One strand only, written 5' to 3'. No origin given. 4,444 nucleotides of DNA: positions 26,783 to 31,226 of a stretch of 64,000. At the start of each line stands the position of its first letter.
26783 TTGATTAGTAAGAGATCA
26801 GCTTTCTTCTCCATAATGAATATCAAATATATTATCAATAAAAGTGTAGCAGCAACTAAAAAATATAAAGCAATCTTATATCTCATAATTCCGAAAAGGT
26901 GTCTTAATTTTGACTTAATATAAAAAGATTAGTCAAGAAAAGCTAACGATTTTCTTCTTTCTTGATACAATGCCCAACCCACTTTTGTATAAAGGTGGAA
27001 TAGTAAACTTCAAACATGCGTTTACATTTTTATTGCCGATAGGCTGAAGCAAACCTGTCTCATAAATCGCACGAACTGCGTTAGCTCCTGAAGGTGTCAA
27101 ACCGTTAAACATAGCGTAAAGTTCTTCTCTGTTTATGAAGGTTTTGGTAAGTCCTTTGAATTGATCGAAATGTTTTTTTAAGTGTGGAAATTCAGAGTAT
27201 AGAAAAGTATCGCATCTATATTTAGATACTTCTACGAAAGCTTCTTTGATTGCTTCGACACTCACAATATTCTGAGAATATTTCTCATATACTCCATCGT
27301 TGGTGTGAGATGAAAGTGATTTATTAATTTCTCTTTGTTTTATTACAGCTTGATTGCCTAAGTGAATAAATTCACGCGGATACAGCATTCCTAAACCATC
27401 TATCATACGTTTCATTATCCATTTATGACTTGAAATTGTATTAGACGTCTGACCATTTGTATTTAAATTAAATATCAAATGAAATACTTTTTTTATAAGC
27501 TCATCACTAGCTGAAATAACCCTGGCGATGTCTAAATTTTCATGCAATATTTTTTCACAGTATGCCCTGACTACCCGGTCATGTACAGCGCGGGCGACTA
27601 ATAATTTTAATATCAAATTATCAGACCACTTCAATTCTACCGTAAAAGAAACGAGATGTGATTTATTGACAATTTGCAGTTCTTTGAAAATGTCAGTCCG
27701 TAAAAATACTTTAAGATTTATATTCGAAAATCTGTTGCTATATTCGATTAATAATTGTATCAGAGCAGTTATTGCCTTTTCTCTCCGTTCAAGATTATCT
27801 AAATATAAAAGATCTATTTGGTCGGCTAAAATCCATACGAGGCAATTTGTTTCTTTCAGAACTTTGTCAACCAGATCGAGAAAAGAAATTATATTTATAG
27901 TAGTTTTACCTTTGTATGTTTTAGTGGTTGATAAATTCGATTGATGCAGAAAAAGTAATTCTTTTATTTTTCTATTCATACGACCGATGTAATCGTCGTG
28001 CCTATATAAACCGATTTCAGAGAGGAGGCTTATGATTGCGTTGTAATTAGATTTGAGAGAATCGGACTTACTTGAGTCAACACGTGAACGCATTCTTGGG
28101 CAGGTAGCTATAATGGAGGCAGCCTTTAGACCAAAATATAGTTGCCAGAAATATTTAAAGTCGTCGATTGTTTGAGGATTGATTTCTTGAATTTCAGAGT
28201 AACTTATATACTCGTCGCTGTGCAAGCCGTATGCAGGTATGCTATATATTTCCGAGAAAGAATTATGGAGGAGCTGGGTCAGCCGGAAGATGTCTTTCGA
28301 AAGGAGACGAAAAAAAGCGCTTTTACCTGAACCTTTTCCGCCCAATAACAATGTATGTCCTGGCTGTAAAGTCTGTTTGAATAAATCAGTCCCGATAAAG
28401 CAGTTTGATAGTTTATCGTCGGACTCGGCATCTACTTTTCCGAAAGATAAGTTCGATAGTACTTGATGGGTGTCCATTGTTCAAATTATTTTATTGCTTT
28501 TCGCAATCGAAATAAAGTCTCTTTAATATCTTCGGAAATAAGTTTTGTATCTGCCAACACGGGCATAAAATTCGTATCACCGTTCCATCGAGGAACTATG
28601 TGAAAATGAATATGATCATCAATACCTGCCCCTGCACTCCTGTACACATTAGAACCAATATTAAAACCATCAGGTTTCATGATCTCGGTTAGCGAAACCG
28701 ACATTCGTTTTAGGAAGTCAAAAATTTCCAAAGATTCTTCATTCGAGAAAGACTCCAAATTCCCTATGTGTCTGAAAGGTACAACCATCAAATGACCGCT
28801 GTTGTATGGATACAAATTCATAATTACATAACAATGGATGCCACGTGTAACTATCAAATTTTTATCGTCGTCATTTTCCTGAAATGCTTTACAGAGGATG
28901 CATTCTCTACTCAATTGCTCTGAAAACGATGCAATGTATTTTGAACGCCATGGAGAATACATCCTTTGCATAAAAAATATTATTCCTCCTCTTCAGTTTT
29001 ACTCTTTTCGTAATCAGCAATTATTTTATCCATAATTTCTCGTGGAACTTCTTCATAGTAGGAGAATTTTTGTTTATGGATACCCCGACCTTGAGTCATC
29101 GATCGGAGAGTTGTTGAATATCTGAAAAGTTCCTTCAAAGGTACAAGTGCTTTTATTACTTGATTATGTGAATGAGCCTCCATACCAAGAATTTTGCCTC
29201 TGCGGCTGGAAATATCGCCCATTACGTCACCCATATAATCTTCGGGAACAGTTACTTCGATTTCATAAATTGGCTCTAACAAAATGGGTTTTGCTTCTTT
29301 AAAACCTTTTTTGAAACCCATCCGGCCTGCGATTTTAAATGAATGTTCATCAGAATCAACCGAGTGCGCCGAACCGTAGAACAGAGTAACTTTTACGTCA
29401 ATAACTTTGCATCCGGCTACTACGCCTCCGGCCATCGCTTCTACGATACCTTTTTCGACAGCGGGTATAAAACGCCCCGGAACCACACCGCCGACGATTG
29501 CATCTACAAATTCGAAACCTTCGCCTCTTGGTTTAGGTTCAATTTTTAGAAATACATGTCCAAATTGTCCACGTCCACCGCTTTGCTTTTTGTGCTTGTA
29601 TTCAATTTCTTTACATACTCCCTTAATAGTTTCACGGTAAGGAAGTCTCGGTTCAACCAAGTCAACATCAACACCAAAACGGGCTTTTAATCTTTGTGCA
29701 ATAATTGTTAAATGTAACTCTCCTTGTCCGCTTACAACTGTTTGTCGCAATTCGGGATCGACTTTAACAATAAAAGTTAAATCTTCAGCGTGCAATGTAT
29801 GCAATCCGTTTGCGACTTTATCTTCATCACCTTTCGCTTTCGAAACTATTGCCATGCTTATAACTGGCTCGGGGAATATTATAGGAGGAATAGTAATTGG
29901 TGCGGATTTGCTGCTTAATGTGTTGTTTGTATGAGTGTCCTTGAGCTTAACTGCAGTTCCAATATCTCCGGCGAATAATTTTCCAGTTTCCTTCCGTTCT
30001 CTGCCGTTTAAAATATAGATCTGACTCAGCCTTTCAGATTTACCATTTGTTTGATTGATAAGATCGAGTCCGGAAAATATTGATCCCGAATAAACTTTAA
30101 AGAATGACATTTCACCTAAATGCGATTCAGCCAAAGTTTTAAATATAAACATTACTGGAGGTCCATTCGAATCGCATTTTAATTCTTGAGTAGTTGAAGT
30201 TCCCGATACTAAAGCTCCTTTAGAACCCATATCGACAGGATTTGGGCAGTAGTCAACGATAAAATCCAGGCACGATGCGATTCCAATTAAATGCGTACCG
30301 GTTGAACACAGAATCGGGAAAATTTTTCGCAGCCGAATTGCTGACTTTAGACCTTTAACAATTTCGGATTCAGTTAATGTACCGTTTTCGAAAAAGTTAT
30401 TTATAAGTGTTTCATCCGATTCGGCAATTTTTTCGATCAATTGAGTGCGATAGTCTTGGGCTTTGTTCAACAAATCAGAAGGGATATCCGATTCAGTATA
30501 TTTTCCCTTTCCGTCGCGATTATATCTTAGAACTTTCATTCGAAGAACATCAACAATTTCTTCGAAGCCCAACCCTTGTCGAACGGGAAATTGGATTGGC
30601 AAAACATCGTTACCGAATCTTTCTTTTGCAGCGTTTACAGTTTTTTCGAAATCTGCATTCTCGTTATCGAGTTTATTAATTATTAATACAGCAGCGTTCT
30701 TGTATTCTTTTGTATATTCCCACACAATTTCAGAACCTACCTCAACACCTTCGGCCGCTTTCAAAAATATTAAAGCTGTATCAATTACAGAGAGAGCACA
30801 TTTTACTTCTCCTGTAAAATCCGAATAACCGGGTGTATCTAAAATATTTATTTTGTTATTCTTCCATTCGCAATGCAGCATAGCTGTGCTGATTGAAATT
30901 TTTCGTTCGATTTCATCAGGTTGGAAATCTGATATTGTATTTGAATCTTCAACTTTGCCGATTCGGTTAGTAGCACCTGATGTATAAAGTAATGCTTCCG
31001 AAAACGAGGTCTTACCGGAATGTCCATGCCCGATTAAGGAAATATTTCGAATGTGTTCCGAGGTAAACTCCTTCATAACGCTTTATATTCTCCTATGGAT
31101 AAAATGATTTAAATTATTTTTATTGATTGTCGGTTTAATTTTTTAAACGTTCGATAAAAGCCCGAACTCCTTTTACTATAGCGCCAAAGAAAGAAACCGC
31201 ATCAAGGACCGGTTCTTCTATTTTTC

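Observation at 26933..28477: Lone, AT-rich P-loop NTPase inserted between HIT/EF-G2 and amidohydrolase/leuS, a candidate horizontally acquired defence or abortive-infection ATPase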

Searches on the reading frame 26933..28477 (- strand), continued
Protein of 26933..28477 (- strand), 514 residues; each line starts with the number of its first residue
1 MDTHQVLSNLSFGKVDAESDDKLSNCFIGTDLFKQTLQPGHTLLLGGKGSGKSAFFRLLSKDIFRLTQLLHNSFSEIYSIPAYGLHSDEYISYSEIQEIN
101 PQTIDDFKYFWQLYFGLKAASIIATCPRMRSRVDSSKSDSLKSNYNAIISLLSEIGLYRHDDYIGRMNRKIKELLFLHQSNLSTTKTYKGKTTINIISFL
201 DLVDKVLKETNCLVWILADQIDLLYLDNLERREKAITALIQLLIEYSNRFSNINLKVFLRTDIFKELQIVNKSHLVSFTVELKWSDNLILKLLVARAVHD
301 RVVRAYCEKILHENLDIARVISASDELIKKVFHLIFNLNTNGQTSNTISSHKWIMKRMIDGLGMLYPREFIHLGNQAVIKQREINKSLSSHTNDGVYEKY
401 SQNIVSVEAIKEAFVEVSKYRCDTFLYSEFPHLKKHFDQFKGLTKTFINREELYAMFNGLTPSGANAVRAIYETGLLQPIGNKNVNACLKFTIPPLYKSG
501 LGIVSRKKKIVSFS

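Call 78: search_protein_families(library=ncbifam, alignment_id=A4, max_evalue=0.001)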
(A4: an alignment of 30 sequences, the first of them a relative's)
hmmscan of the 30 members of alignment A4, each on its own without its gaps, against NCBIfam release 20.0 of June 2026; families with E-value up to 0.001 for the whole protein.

A. member 1, P0122 (515 aa): 1 family
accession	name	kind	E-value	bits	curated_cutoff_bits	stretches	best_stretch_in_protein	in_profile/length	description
NF047389.1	ATPase_Sll1717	subfamily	2e-47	162.4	75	1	14-504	1-451/454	P-loop ATPase, Sll1717 family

B. families by the number of members that match (of 30 scanned): 3 families
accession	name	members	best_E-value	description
NF047389.1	ATPase_Sll1717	30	2.4e-63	P-loop ATPase, Sll1717 family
NF053860.1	DS41_1_antiphage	25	5.8e-13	anti-phage protein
NF007027.0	PRK09493.1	1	5.4e-05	glutamine ABC transporter ATP-binding protein GlnQ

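Call 80: search_protein_families(library=ncbifam, alignment_id=A1, max_evalue=1)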
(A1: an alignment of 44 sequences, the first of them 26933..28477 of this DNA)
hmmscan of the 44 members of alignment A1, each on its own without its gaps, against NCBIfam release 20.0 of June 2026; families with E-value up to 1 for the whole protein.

A. member 1, window:26933-28477:- (514 aa): 1 family
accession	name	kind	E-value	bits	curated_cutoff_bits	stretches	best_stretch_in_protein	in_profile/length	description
NF047389.1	ATPase_Sll1717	subfamily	3.7e-47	161.5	75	1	12-479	1-417/454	P-loop ATPase, Sll1717 family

B. families by the number of members that match (of 44 scanned): 22 families
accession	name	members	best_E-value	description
NF047389.1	ATPase_Sll1717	44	9.2e-51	P-loop ATPase, Sll1717 family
NF053860.1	DS41_1_antiphage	27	2.2e-07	anti-phage protein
NF009067.0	PRK12402.1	11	0.0034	replication factor C small subunit 2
NF010068.0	PRK13548.1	6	0.046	heme ABC transporter ATP-binding protein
TIGR02928.1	TIGR02928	3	0.017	orc1/cdc6 family replication initiation protein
NF008186.0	PRK10938.1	3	0.023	molybdate ABC transporter ATP-binding protein ModF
NF001623.0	PRK00411.1-1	2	0.031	ORC1-type DNA replication protein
NF001679.0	PRK00440.1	2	0.035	replication factor C small subunit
NF045780.1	TrlF_fam_ATP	2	0.2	TrlF family AAA-like ATPase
NF010473.0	PRK13898.1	1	0.0052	type IV secretion system ATPase VirB4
NF003120.0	PRK04036.1-5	1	0.0057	DNA-directed DNA polymerase II small subunit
TIGR03420.1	DnaA_homol_Hda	1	0.011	DnaA regulatory inactivator Hda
NF009099.0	PRK12440.1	1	0.025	acetate/propionate family kinase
NF001624.0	PRK00411.1-2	1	0.028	ORC1-type DNA replication protein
NF041194.1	LD_carboxy_LdcB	1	0.045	LD-carboxypeptidase LdcB/DacB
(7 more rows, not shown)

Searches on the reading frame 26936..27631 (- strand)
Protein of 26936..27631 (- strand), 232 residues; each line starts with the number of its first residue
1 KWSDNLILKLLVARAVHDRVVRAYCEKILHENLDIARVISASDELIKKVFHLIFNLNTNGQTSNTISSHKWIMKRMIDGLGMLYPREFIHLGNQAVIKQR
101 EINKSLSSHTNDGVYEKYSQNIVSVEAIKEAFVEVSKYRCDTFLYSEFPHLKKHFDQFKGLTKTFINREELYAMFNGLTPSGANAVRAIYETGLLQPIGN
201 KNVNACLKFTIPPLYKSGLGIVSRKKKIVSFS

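Call 71: predict_structure(alignment_id=A3)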
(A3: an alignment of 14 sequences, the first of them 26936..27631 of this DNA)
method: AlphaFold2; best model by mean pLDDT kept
length: 232 residues; sequences in the alignment: 14
mean_pLDDT: 84.0   pTM: 0.78
mean pLDDT of the five models: 84.0, 83.6, 83.5, 83.2, 82.6
residues with pLDDT >= 90: 129; 70-90: 65; 50-70: 11; < 50: 27
segments of 3 or more residues with pLDDT < 50: 57-66, 110-119, 226-232
pLDDT, mean of each block of 10 residues (from residue 1): 88 90 90 90 90 63 54 91 90 91 72 44 84 94 94 95 92 97 97 95 93 94 54 40
secondary structure, 60 per line:
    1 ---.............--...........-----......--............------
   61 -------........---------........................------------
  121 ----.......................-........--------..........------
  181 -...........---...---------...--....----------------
elements in order: H4-16 H19-29 H35-40 H43-54 H68-75 H85-108 H125-147 H149-156 E165-167 H168-174 H182-192 E196-198 E208-210 H213-216

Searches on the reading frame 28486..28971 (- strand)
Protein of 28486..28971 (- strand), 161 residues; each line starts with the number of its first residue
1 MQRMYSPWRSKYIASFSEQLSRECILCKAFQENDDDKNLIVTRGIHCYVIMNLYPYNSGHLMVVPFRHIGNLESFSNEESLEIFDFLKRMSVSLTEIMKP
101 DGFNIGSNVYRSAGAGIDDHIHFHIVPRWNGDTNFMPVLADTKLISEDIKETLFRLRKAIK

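Call 87: search_protein_families(library=pfam, proteins=[window:28486-28971:-], max_evalue=0.001)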
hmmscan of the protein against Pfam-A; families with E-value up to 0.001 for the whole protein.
window:28486-28971:- (161 aa): 3 families
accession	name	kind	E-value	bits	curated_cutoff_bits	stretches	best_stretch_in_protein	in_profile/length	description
PF01230.28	HIT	-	9.3e-11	42.7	21.5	1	41-128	9-95/98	HIT domain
PF04677.20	CwfJ_C_1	-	4.5e-09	36.7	21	1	18-90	8-78/122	Protein similar to CwfJ C-terminus 1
PF11969.13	DcpS_C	-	2.6e-05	25.1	24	1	24-126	2-100/114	Scavenger mRNA decapping enzyme C-term binding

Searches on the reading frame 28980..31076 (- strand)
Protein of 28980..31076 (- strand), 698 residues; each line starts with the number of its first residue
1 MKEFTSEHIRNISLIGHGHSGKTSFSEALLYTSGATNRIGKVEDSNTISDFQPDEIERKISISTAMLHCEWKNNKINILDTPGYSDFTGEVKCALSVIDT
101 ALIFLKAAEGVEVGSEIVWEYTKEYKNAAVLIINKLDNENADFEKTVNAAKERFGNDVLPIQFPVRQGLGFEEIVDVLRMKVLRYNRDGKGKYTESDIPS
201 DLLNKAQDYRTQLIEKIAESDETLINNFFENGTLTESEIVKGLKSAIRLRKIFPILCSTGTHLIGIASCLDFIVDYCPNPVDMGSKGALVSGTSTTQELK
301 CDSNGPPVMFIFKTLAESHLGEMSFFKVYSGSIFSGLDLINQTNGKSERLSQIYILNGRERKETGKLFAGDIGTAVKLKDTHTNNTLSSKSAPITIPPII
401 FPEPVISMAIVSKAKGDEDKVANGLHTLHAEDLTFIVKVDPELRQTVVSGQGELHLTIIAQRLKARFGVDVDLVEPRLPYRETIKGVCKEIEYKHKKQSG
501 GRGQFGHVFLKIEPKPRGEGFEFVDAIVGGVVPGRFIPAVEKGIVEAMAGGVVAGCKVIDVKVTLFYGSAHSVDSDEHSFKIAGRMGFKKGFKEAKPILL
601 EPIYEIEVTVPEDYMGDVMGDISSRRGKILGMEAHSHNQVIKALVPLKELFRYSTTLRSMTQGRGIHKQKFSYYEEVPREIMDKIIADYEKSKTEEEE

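Call 16: find_related_loci(query=window:28980-31076:-, collection=genome_contigs, flank=10000)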
Query window:28980-31076:- (698 aa) in genome_contigs; peptide patterns used: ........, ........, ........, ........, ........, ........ (x = any residue, [..] = any of these).
600 stretches matched a pattern (row limit reached: there are more); 598 encode a relative of the query (tblastn E <= 1e-3); the best 80 are kept; 80 distinct loci.
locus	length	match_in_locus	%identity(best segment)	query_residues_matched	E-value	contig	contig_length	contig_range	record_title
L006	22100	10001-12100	69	1-697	0e+0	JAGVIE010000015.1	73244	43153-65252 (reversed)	MAG: Bacteroidetes bacterium isolate DeMMO2_4 c_000000083362, whole genome shotgun sequence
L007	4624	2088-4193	69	1-698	0e+0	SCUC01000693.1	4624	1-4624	MAG: Bacteroidetes bacterium isolate FW602_bin.19 FW602_bin.19-130702, whole genome shotgun sequence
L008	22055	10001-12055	61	2-686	0e+0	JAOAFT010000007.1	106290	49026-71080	MAG: Bacteroidetes bacterium isolate SKW296 NODE_7_length_106400_cov_6.986720, whole genome shotgun sequence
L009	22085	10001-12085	59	1-695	0e+0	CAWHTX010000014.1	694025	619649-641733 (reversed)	MAG: uncultured Bacteroidetes bacterium isolate MFD05684.bin.1.301 genome assembly, contig: contig_34411, whole genome s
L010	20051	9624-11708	61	1-695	0e+0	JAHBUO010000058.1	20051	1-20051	MAG: Ignavibacteriaceae bacterium isolate ACE_BAC35 BAC35_58, whole genome shotgun sequence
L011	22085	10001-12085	59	1-695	0e+0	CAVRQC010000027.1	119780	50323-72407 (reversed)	MAG: uncultured Ignavibacteriales bacterium isolate MFD02923.bin.1.144 genome assembly, contig: contig_9575, whole genom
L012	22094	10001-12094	59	1-698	0e+0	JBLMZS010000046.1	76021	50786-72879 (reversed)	MAG: Bacteroidota bacterium isolate MAG197 PRJNA951521_bin54_renamed_45, whole genome shotgun sequence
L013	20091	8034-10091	60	1-686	0e+0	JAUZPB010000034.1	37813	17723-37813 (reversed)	MAG: Bacteroidota bacterium isolate bin209(16d) DJANOAMP_34, whole genome shotgun sequence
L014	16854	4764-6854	60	1-697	0e+0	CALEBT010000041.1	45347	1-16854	MAG: uncultured Ignavibacterium sp. isolate R1_Bin_METABAT__118_sub_1 genome assembly, contig: c_000002017073, whole gen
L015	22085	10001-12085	60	1-695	0e+0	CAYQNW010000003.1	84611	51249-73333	MAG TPA_asm: uncultured Ignavibacterium sp. isolate SRP185410_co2_299 genome assembly, contig: NODE_200_length_84611_cov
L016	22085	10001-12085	58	1-695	0e+0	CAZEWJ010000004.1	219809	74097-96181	MAG TPA_asm: uncultured Ignavibacteriaceae bacterium isolate SRP136066_co1_204 genome assembly, contig: NODE_14_length_2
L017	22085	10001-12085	58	1-695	0e+0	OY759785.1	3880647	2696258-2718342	MAG: Ignavibacteriaceae bacterium isolate e3da2468-0b18-4b5b-bfd4-73ebec91e4fc genome assembly, chromosome: 1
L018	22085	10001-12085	58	1-695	0e+0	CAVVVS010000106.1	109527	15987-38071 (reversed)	MAG: uncultured Ignavibacteriales bacterium isolate MFD02923.bin.1.123 genome assembly, contig: contig_53600, whole geno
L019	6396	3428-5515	58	1-696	0e+0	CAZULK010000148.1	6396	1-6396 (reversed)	MAG TPA_asm: uncultured Melioribacteraceae bacterium isolate SRP162660_co1_280 genome assembly, contig: NODE_14232_lengt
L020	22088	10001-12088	58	1-696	0e+0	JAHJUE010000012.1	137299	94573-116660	MAG: Bacteroidetes bacterium isolate OS_PC_MetaG.mb.9 OS_PC_MetaG.mb.9_k141_178245, whole genome shotgun sequence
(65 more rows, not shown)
